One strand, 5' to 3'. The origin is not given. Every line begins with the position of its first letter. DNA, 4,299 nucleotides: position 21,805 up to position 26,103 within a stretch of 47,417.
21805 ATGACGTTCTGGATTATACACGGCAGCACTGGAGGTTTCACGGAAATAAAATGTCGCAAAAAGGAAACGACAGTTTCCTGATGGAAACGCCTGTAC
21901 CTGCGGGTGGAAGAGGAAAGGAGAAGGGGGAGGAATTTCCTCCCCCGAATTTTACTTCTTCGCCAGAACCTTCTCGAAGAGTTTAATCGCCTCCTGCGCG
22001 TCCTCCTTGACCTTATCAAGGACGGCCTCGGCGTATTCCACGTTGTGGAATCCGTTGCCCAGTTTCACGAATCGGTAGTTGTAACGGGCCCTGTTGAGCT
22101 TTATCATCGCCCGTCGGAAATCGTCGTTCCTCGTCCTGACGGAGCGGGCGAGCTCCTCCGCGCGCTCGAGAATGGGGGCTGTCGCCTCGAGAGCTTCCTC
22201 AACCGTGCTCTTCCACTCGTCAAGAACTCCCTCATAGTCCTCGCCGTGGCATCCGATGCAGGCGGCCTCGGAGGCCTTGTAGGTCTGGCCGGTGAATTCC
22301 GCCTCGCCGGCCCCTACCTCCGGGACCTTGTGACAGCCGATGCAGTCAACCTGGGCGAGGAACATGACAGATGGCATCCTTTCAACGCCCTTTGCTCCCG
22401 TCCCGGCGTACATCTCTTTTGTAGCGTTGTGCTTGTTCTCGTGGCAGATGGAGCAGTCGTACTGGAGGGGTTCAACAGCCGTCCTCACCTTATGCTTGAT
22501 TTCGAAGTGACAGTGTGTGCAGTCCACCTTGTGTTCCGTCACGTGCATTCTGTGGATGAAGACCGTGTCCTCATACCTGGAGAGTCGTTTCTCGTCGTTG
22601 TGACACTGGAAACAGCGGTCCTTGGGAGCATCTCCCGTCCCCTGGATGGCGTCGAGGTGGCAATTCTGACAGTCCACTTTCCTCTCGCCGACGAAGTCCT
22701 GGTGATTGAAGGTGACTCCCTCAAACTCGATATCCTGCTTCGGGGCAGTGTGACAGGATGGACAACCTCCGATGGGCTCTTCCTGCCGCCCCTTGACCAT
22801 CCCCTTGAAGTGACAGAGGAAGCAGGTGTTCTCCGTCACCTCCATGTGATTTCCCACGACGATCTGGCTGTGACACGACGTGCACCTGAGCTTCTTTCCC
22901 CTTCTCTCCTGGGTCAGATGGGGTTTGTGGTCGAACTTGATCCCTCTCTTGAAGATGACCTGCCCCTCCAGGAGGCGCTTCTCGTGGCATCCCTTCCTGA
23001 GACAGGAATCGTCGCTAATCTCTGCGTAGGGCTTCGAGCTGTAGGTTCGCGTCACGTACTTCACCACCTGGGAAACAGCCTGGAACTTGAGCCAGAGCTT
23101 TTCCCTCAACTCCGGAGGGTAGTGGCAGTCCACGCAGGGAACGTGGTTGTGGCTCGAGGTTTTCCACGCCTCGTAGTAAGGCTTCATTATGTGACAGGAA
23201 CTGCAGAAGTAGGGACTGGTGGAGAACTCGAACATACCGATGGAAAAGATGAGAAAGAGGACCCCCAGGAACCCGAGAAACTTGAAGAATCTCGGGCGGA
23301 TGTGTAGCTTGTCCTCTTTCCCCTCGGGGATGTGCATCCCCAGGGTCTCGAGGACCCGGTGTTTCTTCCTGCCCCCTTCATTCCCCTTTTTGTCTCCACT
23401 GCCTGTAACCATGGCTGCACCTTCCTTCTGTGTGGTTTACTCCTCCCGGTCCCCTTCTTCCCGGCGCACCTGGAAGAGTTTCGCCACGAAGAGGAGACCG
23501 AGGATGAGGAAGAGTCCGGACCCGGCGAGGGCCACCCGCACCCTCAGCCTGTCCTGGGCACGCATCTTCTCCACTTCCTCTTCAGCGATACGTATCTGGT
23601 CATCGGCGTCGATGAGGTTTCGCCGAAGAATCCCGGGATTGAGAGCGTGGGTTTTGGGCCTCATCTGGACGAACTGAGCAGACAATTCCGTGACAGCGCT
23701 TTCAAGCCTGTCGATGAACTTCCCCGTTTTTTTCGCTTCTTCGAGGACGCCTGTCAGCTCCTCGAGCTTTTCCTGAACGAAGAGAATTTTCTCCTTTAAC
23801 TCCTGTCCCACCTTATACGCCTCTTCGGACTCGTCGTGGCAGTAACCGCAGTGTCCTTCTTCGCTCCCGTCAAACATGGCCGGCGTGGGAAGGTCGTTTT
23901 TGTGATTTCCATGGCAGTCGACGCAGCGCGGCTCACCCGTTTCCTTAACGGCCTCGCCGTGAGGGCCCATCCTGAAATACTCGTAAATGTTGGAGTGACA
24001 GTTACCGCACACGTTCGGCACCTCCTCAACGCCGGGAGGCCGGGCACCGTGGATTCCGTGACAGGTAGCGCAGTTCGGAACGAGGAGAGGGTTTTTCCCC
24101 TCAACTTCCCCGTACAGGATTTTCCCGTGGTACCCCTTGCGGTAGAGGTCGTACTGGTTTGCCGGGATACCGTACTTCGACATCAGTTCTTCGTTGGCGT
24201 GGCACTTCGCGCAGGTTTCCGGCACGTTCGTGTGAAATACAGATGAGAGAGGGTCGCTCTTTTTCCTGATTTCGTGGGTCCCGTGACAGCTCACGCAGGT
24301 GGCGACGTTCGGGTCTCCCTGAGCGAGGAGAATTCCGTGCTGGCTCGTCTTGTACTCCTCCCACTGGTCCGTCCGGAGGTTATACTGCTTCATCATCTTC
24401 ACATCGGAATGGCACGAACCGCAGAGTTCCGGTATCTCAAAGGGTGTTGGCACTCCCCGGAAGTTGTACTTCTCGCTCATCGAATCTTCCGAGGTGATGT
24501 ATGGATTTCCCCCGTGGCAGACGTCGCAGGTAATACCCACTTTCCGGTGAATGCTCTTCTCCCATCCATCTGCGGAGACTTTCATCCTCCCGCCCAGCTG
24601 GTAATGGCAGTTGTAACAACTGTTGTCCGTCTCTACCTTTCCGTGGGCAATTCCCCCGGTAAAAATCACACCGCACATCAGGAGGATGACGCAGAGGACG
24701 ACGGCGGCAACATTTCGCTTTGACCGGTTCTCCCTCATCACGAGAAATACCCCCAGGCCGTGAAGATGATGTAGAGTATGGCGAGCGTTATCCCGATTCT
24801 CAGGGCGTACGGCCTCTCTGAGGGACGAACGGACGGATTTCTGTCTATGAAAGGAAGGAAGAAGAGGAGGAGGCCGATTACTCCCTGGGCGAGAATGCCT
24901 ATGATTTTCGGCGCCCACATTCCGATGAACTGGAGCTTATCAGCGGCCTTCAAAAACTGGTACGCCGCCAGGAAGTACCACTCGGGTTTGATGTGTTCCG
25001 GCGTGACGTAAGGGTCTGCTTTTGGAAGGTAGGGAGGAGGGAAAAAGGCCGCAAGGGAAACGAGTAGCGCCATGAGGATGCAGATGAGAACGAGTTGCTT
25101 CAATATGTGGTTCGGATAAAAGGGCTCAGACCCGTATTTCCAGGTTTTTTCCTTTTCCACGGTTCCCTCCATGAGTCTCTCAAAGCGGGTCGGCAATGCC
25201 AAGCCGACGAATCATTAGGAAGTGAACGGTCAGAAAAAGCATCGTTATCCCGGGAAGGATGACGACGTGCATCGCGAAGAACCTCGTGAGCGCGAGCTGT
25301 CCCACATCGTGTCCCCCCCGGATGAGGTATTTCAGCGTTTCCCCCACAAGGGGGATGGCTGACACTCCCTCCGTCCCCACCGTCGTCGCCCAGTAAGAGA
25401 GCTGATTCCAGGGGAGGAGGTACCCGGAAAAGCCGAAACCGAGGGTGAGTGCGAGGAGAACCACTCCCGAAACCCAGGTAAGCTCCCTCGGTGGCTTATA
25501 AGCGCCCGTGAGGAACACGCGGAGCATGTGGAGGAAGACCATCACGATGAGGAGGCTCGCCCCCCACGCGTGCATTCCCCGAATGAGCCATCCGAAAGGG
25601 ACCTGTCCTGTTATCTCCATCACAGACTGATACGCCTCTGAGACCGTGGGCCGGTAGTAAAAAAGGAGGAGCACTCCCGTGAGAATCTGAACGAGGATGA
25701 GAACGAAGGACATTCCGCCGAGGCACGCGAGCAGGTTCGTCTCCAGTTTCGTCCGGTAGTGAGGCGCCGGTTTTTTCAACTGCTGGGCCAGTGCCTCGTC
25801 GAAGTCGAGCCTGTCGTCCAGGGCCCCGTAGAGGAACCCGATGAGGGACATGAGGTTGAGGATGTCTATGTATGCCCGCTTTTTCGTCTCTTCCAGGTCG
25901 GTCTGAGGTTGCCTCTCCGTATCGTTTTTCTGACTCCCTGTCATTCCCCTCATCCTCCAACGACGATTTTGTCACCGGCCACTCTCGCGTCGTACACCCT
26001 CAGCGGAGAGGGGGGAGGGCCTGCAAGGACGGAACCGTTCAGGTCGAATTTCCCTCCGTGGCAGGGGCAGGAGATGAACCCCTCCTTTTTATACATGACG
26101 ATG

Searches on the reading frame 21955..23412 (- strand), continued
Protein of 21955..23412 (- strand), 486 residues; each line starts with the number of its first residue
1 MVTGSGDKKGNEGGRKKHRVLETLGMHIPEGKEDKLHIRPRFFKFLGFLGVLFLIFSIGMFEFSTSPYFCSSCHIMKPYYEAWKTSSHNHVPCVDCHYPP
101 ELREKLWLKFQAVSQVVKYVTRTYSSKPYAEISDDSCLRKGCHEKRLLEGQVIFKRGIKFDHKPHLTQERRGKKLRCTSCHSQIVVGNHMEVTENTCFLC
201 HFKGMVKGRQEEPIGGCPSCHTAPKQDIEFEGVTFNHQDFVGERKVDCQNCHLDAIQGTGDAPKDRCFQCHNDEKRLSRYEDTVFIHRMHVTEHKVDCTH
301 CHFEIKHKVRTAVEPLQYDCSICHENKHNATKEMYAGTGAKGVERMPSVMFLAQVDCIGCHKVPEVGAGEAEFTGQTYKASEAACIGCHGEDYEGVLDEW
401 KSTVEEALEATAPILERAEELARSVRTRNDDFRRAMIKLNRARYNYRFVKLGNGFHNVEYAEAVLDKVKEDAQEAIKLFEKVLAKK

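Call 75: search_solved_structures(query=A2, max_evalue=0.1, show_alignments=3)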
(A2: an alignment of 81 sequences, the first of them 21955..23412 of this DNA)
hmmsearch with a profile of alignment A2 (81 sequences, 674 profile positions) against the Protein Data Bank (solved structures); distinct sequences matched with E-value up to 0.1: 37.
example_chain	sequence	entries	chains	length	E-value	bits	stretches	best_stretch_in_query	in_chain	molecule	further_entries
6i5b_A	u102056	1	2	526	3.5e-26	95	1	250-477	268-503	Uncharacterized protein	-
2j7a_C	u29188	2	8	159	2.6e-10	42.5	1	44-106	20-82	CYTOCHROME C QUINOL DEHYDROGENASE NRFH | NAPC/NIRT CYTOCHROME C FAMILY PROTEIN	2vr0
8bcx_A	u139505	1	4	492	2.6e-06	29.3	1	345-482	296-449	Nitrite reductase (cytochrome; ammonia-forming)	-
6btm_A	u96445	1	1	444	7e-06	27.9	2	513-580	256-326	Alternative Complex III subunit A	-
4qo5_A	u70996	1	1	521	5.7e-05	24.9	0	58-88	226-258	Hypothetical multiheme protein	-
1qdb_A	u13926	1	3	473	0.00011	23.9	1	351-480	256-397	CYTOCHROME C NITRITE REDUCTASE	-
2j7a_A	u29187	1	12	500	0.00012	23.8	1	350-480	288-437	CYTOCHROME C NITRITE REDUCTASE NRFA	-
2vr0_A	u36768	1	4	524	0.00012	23.8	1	350-480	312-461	CYTOCHROME C NITRITE REDUCTASE, CATALYTIC SUBUNIT NFRA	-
2bq4_A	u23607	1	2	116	0.00013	23.7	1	229-324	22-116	BASIC CYTOCHROME C3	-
6r2q_A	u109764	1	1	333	0.00014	23.6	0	521-610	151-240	Cystathionine beta-synthase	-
1fs7_A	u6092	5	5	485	0.00022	22.9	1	352-480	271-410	CYTOCHROME C NITRITE REDUCTASE | Cytochrome c-552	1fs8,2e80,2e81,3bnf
3bng_A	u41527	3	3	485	0.00024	22.8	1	352-480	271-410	Cytochrome c-552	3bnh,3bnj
1fs9_A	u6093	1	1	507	0.00025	22.7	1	352-480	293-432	CYTOCHROME C NITRITE REDUCTASE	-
3ubr_A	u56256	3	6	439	0.00049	21.8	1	351-478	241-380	Cytochrome c-552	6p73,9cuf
6f0k_A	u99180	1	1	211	0.00054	21.6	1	232-323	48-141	Cytochrome c family protein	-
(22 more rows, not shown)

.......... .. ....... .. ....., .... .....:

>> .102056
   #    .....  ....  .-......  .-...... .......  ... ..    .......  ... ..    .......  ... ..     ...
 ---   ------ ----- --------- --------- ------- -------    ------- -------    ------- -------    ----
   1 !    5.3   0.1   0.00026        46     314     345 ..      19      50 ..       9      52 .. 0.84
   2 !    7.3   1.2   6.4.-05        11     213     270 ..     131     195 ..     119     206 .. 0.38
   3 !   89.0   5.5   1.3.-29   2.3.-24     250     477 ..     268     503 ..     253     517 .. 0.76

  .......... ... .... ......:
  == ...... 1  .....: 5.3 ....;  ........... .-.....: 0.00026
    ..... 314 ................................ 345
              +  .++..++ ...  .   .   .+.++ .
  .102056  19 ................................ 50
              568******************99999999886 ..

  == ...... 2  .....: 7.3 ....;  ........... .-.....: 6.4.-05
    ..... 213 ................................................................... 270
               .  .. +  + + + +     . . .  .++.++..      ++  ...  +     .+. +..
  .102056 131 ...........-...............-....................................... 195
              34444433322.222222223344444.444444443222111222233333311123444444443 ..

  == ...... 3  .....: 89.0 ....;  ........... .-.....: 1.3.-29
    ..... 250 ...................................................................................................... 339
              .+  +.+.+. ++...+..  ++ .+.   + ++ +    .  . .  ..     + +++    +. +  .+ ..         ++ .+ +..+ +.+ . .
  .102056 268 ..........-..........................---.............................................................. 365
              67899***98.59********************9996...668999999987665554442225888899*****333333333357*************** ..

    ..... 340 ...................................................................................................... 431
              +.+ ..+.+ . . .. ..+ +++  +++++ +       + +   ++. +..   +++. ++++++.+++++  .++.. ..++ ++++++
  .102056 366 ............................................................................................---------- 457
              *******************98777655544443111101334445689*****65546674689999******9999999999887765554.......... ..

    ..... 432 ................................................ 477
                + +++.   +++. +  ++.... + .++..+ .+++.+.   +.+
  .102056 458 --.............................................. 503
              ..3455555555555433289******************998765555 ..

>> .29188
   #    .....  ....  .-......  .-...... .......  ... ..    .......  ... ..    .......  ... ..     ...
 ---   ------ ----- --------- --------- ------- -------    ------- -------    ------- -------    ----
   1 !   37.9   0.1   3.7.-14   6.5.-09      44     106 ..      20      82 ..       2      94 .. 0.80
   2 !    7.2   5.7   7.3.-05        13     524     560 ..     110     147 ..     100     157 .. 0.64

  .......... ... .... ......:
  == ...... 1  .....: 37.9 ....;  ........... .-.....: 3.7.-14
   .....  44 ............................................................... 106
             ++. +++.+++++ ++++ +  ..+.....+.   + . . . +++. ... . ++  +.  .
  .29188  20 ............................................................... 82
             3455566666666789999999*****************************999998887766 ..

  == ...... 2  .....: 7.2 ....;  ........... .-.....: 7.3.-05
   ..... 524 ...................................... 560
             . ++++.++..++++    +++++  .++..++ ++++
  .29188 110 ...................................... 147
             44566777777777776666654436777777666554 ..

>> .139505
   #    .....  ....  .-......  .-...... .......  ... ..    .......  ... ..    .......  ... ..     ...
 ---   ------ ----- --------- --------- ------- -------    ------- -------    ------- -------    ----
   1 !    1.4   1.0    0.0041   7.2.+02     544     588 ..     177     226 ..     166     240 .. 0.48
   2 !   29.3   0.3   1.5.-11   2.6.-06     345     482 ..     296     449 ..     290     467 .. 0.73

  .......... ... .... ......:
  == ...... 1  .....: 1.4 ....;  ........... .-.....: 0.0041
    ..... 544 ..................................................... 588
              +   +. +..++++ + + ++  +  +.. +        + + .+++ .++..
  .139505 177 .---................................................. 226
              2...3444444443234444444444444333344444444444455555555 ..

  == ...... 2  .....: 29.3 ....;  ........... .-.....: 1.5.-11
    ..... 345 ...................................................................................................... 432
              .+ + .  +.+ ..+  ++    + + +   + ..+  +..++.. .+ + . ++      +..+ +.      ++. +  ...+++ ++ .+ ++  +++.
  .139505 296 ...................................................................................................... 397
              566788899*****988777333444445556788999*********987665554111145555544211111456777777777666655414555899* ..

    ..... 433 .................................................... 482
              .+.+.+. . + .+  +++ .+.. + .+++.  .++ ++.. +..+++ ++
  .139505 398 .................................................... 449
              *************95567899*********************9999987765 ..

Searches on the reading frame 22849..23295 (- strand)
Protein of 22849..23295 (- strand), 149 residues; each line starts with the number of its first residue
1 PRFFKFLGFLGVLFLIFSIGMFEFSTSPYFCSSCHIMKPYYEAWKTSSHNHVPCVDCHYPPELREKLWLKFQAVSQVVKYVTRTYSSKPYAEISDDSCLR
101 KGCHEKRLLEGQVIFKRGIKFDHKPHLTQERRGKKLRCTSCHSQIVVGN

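Call 64: search_solved_structures(query=A3, max_evalue=0.1, show_alignments=2)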
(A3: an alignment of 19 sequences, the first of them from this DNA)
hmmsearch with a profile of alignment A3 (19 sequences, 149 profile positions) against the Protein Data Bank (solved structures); distinct sequences matched with E-value up to 0.1: 4.
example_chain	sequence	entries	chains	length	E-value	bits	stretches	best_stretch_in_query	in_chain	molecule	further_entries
2j7a_C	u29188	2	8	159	3.7e-11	46.4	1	9-70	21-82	CYTOCHROME C QUINOL DEHYDROGENASE NRFH | NAPC/NIRT CYTOCHROME C FAMILY PROTEIN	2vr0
2ozy_A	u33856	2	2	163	0.016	18.4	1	15-67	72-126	Cytochrome c-type protein nrfB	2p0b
4rkm_A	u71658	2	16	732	0.05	16.8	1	21-64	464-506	MccA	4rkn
1j0p_A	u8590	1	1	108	0.087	16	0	44-68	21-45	Cytochrome c3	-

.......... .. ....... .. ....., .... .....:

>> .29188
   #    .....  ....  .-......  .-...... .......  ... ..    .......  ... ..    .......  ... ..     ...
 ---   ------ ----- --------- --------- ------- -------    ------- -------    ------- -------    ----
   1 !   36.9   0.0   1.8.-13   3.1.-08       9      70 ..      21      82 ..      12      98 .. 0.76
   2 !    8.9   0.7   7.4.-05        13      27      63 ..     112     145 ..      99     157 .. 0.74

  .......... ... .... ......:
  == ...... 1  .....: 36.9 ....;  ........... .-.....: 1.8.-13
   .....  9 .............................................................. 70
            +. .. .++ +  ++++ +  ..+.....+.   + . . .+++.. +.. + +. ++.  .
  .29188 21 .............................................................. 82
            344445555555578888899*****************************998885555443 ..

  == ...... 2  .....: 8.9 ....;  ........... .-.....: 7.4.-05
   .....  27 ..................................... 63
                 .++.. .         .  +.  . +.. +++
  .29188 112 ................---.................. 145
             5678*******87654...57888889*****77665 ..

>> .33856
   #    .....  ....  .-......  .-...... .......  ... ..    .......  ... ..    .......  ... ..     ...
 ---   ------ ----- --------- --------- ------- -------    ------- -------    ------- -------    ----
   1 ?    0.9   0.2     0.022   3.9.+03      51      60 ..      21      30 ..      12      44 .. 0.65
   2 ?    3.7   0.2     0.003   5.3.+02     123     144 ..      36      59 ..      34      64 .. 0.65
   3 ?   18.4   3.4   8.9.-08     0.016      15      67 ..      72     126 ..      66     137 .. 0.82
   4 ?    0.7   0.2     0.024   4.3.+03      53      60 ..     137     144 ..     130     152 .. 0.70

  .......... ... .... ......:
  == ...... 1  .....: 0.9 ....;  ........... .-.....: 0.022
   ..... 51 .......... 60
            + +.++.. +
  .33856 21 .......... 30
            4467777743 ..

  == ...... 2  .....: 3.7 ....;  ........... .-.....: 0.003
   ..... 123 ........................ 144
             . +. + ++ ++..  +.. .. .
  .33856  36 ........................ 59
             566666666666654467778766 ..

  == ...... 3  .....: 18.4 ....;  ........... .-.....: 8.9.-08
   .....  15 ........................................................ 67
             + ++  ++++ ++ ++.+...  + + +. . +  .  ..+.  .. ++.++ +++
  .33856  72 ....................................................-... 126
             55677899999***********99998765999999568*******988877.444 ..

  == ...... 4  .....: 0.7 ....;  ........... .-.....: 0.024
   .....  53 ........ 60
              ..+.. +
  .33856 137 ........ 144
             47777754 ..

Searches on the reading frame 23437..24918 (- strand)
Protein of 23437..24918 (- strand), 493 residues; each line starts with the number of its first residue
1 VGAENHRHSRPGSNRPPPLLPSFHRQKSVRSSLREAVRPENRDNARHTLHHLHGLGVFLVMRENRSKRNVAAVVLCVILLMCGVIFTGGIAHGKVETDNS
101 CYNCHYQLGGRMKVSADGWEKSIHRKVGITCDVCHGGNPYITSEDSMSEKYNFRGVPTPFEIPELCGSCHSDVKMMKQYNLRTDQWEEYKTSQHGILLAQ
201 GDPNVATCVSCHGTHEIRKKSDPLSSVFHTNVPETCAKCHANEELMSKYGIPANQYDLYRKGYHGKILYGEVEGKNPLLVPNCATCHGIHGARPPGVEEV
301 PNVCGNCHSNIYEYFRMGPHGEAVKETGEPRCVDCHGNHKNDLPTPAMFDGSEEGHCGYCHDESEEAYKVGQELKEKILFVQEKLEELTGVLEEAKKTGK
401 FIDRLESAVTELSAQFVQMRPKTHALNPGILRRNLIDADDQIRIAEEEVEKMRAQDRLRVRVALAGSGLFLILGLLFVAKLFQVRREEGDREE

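Call 8: search_protein_families(library=pfam, proteins=[window:23437-24918:-], max_evalue=0.001)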
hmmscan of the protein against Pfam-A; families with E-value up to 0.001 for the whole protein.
window:23437-24918:- (493 aa): 6 families
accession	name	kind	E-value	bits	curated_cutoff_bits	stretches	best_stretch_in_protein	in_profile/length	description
PF14522.11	Cytochrome_C7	-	4.8e-13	49.2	24.8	1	302-362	14-67/67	Cytochrome c7 and related cytochrome c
PF14537.11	Cytochrom_c3_2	-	1.1e-12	48.7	25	1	124-240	2-78/79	Cytochrome c3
PF09699.15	Paired_CXXCH_1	-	1.3e-12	47.6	20.6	1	207-243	8-39/41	Doubled CXXCH motif (Paired_CXXCH_1)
PF22113.1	Mtrc-MtrF_II-IV_dom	-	4.6e-10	39.7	30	2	205-339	6-166/176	Outer membrane cytochrome MtrC/MtrF-like, domains II/IV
PF02085.21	Cytochrom_CIII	-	4e-07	30.7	22.9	0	200-244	41-86/101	Class III cytochrome C family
PF13435.11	Cytochrome_C554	-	0.00027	22.3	20.8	0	94-136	44-84/84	Cytochrome c554 and c-prime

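Call 9: search_protein_families(library=ncbifam, proteins=[window:23437-24918:-], max_evalue=0.01)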
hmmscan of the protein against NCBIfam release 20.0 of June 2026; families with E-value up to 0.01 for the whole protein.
window:23437-24918:- (493 aa): 2 families
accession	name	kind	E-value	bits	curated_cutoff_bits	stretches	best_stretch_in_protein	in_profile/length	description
TIGR03153.1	cytochr_NrfH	equivalog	0.0003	20.9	134.2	1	74-138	3-62/138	cytochrome c nitrite reductase small subunit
TIGR01905.1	paired_CXXCH_1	subfamily_domain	0.00034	20.5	25.2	0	281-309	7-37/41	doubled CXXCH domain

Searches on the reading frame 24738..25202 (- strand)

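Call 8: search_protein_families(library=pfam, proteins=[window:24738-25202:-], max_evalue=0.001)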
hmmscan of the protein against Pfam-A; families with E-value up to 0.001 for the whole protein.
window:24738-25202:- (154 aa): 1 family
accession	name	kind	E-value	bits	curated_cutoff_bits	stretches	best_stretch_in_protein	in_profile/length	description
PF00032.22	Cytochrom_B_C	-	4.9e-17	62.5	20.7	1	61-151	1-82/102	Cytochrome b(C-terminal)/b6/petD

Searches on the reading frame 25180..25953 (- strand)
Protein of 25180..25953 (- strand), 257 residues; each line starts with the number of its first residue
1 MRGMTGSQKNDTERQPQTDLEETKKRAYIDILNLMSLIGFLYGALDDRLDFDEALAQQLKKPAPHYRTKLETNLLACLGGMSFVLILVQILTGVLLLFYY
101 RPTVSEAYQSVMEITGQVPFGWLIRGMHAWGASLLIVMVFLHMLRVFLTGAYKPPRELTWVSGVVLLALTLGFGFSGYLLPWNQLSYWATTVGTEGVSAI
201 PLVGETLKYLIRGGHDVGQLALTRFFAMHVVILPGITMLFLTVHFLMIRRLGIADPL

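Call 8: search_protein_families(library=pfam, proteins=[window:25180-25953:-], max_evalue=0.001)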
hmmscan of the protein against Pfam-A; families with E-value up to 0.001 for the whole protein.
window:25180-25953:- (257 aa): 4 families
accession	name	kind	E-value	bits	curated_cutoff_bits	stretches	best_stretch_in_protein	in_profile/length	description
PF00033.24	Cytochrome_B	-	1.3e-57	195.1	27.2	1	73-251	11-188/189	Cytochrome b/b6/petB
PF13631.11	Cytochrom_B_N_2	-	5.7e-38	130.9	27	1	134-251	2-119/169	Cytochrome b(N-terminal)/b6/petB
PF01292.26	Ni_hydr_CYTB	-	8.5e-06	26.1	30.1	1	47-148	73-164/179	Prokaryotic cytochrome b561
PF14358.11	DUF4405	-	0.00086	20.2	26.7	1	82-143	6-62/66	Domain of unknown function (DUF4405)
